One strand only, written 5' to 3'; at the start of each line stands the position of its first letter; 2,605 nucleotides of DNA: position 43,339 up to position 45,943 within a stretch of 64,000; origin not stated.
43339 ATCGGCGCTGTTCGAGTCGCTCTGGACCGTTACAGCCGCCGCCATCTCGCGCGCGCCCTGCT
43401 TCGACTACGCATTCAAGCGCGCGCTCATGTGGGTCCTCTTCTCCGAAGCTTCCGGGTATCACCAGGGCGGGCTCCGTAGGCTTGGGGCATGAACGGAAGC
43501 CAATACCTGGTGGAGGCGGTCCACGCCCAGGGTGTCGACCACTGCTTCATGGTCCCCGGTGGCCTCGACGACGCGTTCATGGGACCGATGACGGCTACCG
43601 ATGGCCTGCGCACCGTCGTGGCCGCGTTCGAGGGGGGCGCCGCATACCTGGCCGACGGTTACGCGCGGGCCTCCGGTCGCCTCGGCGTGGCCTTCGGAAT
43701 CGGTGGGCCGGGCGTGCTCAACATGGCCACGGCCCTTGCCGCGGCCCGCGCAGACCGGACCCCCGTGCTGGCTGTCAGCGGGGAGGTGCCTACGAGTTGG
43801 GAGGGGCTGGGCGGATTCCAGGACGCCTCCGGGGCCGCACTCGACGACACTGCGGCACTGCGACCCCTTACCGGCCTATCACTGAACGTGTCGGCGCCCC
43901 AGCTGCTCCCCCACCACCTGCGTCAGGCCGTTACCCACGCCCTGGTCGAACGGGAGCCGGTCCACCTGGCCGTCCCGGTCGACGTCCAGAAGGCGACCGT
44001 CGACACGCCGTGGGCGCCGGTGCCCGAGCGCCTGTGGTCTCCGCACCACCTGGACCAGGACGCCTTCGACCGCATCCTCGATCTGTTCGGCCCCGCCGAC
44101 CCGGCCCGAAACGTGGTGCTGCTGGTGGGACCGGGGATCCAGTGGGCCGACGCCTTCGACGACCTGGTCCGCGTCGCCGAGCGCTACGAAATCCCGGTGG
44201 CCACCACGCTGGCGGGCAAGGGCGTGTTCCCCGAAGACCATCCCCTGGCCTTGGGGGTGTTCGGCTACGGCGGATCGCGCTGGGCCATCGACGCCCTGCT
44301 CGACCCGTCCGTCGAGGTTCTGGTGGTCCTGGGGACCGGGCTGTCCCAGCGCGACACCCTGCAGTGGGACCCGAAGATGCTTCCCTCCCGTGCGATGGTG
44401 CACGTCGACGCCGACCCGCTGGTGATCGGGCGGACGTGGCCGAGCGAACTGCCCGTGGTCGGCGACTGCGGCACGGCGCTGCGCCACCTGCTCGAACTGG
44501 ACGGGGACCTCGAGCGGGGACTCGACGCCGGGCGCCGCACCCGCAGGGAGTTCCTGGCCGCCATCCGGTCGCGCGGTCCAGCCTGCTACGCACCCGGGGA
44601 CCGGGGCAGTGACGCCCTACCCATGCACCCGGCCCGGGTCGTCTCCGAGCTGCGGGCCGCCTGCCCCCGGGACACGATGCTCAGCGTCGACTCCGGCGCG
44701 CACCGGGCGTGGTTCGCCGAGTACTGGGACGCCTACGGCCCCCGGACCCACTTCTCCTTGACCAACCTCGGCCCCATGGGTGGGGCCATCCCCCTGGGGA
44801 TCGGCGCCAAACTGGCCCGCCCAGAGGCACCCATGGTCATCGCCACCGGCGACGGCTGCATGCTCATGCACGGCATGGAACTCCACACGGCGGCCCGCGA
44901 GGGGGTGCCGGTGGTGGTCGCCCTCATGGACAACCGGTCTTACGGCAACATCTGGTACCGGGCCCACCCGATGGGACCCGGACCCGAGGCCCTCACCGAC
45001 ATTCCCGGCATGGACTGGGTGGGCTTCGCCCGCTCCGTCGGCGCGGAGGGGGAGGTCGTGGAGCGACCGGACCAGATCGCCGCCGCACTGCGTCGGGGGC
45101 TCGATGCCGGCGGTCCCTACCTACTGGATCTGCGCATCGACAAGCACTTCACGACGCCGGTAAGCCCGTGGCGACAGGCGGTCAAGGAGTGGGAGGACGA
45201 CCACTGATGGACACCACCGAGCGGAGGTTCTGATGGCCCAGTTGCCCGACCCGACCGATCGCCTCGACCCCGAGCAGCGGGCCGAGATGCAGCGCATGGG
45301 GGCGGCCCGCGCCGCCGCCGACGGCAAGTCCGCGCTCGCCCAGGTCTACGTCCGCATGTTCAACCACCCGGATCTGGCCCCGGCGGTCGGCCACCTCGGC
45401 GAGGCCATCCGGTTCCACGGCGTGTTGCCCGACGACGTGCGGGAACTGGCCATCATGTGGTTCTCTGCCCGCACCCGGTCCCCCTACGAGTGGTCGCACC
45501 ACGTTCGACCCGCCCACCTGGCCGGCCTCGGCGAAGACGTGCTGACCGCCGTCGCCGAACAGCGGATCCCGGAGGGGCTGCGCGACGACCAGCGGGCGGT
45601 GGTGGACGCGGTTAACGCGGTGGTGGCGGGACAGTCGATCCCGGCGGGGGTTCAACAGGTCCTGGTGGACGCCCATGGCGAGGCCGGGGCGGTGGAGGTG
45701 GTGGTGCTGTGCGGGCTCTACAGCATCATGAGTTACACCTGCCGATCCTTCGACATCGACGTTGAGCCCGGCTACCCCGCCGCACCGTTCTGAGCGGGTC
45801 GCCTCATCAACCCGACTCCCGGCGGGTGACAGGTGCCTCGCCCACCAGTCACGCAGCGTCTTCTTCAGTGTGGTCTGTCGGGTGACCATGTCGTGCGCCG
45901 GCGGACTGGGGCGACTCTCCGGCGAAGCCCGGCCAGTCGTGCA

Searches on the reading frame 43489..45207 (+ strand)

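Call 96: search_protein_families(library=pfam, proteins=[window:43489-45207:+], max_evalue=0.0001)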
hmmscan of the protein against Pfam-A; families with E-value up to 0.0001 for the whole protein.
window:43489-45207:+ (572 aa): 3 families
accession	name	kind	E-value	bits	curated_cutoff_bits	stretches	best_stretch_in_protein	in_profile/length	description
PF02775.26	TPP_enzyme_C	-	6.3e-35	120.6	21.9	1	401-547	1-150/151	Thiamine pyrophosphate enzyme, C-terminal TPP binding domain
PF02776.23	TPP_enzyme_N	-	2.9e-32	111.4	26.8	1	1-112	1-112/119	Thiamine pyrophosphate enzyme, N-terminal TPP binding domain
PF00205.28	TPP_enzyme_M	-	2e-29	102.5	30.4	1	206-334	11-137/137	Thiamine pyrophosphate enzyme, central domain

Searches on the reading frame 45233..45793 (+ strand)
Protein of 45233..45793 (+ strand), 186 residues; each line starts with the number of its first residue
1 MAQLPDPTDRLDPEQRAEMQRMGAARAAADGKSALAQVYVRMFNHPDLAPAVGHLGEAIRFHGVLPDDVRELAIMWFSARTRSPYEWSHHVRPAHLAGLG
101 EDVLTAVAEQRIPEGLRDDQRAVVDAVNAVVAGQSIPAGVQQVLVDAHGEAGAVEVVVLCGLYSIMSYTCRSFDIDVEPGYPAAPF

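Call 96: search_protein_families(library=pfam, proteins=[window:45233-45793:+], max_evalue=0.0001)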
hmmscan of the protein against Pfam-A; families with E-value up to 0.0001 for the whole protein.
window:45233-45793:+ (186 aa): 1 family
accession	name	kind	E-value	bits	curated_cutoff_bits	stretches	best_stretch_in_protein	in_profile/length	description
PF02627.25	CMD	-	1.4e-05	25.4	23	1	46-115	1-70/84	Carboxymuconolactone decarboxylase family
